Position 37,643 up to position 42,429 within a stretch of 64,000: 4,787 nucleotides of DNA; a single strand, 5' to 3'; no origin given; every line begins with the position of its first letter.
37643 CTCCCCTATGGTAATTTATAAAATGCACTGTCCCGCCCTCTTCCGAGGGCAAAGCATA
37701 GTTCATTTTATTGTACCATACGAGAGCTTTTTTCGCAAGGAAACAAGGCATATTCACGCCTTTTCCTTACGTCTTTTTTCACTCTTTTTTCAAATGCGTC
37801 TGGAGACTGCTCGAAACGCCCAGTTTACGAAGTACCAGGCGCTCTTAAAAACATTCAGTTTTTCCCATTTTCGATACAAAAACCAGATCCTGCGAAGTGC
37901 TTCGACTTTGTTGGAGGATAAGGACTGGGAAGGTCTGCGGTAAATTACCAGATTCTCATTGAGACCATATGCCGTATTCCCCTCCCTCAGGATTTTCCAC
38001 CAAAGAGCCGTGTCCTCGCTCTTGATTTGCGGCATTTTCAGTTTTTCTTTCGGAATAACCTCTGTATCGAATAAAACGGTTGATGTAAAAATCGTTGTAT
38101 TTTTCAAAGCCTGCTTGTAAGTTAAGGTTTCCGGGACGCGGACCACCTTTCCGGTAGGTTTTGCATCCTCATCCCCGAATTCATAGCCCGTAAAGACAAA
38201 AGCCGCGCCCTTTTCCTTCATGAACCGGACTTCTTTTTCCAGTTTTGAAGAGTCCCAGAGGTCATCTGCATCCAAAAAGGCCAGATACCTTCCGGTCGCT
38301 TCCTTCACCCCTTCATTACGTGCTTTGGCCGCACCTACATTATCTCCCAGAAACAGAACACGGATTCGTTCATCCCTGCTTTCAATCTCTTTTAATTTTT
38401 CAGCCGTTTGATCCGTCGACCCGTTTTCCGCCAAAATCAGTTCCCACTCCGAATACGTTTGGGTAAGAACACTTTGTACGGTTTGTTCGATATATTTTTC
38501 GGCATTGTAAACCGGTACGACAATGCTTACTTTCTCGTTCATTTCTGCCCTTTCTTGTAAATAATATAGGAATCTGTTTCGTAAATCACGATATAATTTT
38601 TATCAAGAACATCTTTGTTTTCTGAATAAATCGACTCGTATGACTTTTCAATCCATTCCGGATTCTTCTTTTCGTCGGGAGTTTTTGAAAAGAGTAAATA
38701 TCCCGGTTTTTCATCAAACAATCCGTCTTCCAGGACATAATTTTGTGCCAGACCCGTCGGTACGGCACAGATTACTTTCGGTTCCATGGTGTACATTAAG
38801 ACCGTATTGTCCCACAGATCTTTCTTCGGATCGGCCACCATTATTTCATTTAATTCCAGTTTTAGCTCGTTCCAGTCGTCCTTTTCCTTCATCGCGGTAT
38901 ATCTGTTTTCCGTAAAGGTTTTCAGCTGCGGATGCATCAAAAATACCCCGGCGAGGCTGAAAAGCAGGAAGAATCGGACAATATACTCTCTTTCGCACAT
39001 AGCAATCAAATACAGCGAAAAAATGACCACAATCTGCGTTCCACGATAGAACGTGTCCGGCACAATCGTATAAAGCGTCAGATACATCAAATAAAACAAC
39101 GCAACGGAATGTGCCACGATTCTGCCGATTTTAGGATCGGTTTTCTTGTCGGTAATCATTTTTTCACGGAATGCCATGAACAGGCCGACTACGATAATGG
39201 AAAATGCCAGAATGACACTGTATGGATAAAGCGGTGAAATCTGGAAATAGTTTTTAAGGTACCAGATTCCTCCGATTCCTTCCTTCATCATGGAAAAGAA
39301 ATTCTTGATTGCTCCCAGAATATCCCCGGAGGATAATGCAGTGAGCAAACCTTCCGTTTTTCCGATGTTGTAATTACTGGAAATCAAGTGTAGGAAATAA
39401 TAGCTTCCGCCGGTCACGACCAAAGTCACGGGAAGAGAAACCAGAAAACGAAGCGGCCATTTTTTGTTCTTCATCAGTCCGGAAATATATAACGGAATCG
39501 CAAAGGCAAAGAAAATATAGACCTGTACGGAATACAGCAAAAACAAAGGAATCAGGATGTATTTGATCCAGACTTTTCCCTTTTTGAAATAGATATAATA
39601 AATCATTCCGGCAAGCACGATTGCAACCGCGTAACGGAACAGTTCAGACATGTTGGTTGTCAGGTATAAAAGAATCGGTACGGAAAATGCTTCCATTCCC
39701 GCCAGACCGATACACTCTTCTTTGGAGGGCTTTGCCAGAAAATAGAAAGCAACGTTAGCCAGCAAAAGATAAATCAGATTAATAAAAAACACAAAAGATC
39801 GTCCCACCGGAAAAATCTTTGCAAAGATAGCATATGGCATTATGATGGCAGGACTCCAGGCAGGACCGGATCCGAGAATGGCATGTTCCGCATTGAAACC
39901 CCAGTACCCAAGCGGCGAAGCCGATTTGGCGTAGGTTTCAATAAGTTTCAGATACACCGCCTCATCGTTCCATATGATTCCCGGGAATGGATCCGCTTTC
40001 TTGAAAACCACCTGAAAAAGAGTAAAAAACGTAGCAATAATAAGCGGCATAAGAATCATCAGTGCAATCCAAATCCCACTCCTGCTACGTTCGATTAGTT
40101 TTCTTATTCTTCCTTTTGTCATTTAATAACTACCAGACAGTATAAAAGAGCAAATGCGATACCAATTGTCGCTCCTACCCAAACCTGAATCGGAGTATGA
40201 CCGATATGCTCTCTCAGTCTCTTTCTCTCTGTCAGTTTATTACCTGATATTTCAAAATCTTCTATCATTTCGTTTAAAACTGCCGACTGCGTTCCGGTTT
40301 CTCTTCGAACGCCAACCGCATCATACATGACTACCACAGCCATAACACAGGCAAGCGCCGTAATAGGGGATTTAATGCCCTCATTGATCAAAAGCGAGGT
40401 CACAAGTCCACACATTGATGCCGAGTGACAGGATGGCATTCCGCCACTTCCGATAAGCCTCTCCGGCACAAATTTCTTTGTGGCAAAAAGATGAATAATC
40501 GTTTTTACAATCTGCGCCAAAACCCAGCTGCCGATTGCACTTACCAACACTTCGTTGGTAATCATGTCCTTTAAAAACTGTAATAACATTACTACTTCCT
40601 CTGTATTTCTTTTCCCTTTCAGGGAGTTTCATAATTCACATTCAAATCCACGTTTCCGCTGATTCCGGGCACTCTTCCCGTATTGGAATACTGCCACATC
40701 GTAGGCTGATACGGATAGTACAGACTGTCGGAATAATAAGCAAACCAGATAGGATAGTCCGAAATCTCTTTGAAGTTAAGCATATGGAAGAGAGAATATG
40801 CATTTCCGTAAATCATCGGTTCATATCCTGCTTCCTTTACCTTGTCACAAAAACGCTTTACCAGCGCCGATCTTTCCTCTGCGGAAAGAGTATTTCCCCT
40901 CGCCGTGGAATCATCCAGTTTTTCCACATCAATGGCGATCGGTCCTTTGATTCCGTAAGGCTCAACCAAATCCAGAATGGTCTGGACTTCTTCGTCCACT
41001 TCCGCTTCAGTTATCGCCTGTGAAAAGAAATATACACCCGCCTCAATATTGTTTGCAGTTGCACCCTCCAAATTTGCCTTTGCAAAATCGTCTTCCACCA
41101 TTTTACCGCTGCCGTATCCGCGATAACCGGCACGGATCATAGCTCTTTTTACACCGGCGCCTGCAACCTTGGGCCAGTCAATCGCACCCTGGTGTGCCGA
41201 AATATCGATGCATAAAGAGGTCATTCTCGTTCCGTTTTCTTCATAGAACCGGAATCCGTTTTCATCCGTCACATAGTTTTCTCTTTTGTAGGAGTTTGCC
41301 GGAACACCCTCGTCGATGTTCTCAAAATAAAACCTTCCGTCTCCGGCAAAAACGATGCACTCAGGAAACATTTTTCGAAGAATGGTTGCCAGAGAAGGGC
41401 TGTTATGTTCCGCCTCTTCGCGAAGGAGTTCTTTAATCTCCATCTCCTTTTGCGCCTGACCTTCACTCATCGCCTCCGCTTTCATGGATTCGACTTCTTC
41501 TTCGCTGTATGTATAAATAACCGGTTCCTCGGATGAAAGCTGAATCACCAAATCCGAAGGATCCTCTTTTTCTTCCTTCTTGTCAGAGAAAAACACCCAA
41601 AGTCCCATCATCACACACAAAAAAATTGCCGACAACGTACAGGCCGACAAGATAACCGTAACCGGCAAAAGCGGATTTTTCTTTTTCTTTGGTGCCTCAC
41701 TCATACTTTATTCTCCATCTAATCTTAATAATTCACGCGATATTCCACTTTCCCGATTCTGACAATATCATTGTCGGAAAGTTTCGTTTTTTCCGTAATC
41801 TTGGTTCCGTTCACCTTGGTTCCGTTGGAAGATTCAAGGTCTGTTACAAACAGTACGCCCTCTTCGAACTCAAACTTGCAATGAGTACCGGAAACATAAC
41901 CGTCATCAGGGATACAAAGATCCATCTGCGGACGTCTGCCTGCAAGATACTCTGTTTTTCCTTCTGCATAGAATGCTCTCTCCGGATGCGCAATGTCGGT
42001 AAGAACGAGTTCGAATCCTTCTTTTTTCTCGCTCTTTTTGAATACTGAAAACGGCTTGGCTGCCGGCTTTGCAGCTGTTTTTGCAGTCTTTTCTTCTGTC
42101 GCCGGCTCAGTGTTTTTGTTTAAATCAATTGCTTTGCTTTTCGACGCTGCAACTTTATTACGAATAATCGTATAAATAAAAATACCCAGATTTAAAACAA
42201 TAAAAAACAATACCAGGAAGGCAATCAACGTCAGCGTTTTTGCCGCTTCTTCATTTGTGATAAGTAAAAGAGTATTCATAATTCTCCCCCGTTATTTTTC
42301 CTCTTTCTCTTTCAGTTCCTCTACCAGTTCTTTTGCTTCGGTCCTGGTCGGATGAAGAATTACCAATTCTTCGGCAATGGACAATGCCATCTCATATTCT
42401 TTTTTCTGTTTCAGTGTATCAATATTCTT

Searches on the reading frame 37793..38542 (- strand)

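Call 5: search_protein_families(library=pfam, proteins=[window:37793-38542:-], max_evalue=0.01)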
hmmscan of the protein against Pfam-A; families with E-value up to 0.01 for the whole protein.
window:37793-38542:- (250 aa): 4 families
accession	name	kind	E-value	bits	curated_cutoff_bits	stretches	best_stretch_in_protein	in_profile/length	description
PF00535.33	Glycos_transf_2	-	1.2e-38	133.1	23.3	1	6-150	1-150/168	Glycosyl transferase family 2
PF10111.15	Glyco_tranf_2_2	-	4.9e-16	59.5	27.3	1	6-120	1-124/276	Glycosyltransferase like family 2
PF13641.12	Glyco_tranf_2_3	-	1.4e-15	58.4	27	1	5-190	3-200/230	Glycosyltransferase like family 2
PF13704.12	Glyco_tranf_2_4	-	0.0012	19.8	27.5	1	13-101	2-89/98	Glycosyl transferase family 2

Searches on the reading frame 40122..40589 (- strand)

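Call 10: search_protein_families(library=pfam, proteins=[window:40122-40589:-], max_evalue=0.001)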
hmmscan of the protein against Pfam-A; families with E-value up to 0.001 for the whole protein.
window:40122-40589:- (156 aa): 1 family
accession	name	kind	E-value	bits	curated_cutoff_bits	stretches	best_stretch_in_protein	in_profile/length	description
PF02681.20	DUF212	-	8.1e-46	155.8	26.5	1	11-145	2-125/126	Divergent PAP2 family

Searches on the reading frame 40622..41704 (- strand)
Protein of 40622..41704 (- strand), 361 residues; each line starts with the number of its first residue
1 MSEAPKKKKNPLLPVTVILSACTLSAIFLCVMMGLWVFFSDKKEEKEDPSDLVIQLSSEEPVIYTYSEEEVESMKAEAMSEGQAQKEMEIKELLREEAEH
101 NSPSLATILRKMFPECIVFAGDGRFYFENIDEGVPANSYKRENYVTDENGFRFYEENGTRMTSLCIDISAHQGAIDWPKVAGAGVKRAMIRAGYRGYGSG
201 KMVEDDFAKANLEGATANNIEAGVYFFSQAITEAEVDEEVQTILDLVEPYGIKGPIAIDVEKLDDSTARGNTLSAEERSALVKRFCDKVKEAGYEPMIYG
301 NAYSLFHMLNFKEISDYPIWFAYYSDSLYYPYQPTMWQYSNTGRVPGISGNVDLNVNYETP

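Call 10: search_protein_families(library=pfam, proteins=[window:40622-41704:-], max_evalue=0.001)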
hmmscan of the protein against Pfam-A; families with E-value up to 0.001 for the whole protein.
window:40622-41704:- (361 aa): 1 family
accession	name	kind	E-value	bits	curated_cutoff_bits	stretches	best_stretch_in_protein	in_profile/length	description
PF01183.26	Glyco_hydro_25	-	1e-24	88.3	27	1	166-348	1-180/180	Glycosyl hydrolases family 25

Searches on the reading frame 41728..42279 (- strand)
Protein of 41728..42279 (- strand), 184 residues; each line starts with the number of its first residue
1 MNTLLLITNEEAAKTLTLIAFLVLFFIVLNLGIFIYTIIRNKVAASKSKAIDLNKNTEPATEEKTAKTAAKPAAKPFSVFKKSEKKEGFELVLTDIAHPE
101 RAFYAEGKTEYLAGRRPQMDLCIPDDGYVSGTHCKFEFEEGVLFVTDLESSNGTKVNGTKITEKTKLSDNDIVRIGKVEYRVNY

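Call 10: search_protein_families(library=pfam, proteins=[window:41728-42279:-], max_evalue=0.001)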
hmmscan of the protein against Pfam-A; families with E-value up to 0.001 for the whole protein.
window:41728-42279:- (184 aa): 2 families
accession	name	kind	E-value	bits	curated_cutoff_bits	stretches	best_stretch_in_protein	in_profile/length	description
PF00498.31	FHA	-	1.9e-17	63.9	20.7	1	112-176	2-67/67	FHA domain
PF16697.10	Yop-YscD_cpl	-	1.1e-09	38.9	33.2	1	108-182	16-90/94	Inner membrane component of T3SS, cytoplasmic domain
